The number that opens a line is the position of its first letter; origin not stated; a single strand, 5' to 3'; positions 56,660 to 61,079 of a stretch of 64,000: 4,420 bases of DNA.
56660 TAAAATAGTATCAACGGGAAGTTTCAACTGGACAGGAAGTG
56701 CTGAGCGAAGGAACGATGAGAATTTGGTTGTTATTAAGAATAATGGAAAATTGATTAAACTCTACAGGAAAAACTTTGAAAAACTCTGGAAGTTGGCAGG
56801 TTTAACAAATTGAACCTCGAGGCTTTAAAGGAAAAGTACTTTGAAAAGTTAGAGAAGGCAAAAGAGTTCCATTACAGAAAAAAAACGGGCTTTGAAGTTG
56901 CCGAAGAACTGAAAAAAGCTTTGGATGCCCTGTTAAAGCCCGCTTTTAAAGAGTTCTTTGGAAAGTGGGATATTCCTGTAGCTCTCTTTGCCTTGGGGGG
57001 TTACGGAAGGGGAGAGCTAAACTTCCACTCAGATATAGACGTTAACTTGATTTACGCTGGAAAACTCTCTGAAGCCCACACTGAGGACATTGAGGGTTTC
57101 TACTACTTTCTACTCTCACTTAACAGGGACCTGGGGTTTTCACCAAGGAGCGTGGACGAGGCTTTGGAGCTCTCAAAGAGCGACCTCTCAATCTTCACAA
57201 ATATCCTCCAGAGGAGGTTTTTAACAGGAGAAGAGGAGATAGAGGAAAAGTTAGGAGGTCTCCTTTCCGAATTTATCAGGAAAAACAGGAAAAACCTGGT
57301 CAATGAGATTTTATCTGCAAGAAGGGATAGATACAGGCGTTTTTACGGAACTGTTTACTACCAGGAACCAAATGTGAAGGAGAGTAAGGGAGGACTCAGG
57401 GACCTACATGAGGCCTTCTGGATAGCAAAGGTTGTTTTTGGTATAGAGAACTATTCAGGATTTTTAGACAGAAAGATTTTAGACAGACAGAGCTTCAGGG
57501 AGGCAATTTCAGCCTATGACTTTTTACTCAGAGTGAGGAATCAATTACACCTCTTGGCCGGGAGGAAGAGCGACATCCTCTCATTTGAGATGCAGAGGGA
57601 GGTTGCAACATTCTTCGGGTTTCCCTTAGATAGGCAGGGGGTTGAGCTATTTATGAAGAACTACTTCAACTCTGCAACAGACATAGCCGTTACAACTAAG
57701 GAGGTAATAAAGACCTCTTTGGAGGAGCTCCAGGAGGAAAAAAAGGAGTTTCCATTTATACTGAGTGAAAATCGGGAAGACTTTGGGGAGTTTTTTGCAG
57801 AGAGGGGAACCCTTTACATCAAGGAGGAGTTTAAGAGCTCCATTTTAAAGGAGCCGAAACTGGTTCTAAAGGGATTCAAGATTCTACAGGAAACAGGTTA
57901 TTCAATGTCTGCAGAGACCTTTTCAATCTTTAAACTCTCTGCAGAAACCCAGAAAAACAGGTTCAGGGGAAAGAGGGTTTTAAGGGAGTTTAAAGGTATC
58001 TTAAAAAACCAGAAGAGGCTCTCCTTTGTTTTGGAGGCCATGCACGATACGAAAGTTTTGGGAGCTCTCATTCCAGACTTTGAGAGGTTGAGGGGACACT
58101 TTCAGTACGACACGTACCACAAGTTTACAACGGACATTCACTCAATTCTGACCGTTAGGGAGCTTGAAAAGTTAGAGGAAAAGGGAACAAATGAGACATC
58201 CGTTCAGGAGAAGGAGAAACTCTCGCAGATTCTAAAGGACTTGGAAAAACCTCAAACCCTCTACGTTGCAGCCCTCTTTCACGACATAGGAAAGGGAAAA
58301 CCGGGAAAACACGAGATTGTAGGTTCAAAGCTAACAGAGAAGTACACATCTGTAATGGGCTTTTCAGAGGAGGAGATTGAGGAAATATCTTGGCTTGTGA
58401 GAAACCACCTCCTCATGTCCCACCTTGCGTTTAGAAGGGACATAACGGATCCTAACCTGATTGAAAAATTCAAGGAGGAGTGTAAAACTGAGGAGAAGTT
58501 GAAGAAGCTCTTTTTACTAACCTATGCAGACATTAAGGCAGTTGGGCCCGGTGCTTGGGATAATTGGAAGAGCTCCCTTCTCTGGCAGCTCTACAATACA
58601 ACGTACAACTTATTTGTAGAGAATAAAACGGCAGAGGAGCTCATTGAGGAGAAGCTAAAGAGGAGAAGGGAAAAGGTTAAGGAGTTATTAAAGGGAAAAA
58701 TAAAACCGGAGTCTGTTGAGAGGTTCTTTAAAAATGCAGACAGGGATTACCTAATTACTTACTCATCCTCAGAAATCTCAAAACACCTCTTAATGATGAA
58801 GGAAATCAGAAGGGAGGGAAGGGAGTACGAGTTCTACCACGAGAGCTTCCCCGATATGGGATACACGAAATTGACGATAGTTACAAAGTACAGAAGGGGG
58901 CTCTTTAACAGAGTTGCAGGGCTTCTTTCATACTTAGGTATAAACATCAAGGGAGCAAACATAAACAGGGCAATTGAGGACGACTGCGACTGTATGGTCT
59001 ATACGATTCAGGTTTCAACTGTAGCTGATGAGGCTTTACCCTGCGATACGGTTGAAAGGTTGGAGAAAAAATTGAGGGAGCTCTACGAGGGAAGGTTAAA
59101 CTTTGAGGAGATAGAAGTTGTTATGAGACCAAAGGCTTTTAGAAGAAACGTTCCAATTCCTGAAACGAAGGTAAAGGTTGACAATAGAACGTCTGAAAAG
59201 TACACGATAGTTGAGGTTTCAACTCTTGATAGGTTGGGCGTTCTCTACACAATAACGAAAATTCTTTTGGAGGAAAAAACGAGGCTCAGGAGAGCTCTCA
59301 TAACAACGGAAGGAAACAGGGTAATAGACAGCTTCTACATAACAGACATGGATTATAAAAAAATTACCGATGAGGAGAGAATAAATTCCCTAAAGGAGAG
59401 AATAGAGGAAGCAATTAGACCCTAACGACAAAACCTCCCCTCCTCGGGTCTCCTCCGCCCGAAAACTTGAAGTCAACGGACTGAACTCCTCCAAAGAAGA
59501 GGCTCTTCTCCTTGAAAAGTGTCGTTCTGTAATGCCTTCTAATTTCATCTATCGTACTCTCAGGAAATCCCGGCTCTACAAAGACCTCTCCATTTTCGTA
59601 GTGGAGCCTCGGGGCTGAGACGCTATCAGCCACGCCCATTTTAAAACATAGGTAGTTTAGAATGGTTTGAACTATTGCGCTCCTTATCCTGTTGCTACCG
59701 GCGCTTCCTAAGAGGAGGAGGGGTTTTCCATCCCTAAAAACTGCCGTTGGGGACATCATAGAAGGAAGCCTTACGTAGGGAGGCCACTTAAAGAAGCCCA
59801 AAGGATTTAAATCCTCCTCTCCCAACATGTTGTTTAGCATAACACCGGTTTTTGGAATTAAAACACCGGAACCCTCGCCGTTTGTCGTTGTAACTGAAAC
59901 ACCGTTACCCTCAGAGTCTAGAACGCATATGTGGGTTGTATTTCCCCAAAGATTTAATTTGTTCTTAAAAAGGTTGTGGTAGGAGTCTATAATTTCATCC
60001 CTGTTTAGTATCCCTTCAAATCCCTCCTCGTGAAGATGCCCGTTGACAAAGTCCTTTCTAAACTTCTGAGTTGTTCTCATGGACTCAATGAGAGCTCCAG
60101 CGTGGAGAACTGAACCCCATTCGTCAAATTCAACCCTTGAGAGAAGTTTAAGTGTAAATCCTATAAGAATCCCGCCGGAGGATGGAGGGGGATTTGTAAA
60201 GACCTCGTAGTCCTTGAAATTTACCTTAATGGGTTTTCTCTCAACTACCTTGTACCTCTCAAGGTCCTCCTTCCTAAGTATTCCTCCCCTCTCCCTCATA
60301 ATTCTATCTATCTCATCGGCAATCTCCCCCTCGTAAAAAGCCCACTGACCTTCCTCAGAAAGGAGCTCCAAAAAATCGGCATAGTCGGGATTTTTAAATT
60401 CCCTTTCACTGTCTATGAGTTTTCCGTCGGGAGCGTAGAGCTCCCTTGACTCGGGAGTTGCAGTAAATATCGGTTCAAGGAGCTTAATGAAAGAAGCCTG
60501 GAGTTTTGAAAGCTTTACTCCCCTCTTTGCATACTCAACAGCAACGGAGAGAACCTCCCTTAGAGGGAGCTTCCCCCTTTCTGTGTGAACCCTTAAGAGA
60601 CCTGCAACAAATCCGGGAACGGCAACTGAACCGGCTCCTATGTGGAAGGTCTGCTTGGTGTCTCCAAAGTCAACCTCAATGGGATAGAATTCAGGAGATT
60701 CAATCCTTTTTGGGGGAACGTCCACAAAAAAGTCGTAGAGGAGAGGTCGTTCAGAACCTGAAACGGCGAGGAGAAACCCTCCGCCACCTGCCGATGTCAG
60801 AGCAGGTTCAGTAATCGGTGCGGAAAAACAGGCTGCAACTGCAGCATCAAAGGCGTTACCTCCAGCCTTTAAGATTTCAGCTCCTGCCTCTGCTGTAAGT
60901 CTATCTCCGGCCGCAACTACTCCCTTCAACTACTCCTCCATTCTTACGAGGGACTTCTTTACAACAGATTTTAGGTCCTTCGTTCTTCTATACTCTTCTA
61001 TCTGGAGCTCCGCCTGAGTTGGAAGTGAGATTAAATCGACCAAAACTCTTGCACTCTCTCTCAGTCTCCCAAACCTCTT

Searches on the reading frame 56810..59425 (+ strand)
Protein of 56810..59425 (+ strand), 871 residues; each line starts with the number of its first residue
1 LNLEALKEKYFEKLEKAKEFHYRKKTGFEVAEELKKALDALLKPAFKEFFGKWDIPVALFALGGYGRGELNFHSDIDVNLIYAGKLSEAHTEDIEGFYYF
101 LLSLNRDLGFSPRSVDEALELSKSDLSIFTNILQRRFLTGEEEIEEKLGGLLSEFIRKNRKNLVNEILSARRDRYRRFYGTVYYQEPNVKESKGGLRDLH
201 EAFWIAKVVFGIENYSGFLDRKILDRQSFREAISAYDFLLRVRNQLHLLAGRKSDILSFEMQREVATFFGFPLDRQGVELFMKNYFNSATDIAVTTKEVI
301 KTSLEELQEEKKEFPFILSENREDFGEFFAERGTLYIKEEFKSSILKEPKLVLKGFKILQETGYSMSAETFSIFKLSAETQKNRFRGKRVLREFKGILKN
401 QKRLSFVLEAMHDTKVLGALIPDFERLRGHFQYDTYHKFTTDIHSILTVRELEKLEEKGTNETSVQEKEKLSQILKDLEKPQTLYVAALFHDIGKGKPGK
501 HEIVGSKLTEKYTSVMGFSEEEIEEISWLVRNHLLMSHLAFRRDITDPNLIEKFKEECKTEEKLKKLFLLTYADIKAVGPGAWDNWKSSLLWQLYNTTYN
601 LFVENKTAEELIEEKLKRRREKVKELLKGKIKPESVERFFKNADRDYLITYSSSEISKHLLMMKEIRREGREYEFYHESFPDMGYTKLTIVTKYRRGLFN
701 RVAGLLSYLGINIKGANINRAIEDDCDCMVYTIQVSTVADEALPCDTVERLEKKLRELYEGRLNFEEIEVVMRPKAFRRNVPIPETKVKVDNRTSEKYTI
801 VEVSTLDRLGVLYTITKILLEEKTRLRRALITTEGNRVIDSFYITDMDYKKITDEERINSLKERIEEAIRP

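Call 97: search_protein_families(library=pfam, proteins=[window:56810-59425:+], max_evalue=1e-8)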
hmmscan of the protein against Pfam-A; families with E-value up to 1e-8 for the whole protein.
window:56810-59425:+ (871 aa): 3 families
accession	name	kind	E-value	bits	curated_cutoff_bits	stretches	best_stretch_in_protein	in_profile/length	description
PF08335.16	GlnD_UR_UTase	-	1.5e-32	113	21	1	169-299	8-140/141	GlnD PII-uridylyltransferase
PF01966.28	HD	-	4.1e-10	40.4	22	1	472-552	20-93/116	HD domain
PF24931.1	ACT_ACR9_3rd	-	2e-09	37.8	27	0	788-869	2-84/98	ACR9-like, ACT-like domain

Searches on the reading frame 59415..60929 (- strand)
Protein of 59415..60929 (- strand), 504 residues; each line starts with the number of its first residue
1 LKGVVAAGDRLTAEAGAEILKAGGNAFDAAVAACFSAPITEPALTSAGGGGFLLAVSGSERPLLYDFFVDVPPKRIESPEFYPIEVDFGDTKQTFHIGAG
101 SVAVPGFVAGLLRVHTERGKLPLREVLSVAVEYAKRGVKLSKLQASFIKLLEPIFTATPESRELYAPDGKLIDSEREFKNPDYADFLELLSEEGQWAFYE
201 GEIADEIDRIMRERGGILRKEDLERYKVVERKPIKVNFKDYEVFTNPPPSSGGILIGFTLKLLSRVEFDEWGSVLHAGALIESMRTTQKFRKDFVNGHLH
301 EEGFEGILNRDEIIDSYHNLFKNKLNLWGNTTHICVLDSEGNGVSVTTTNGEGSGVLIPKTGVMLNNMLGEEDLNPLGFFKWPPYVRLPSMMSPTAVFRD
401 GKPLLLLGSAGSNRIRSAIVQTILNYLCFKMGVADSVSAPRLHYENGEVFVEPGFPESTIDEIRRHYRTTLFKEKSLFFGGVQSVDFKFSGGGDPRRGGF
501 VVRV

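Call 97: search_protein_families(library=pfam, proteins=[window:59415-60929:-], max_evalue=1e-8)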
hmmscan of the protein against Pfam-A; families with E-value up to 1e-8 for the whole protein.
window:59415-60929:- (504 aa): 1 family
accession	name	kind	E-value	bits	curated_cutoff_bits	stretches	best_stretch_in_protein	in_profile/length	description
PF01019.26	G_glu_transpept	-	2.6e-106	356.9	27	1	18-499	2-512/512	Gamma-glutamyltranspeptidase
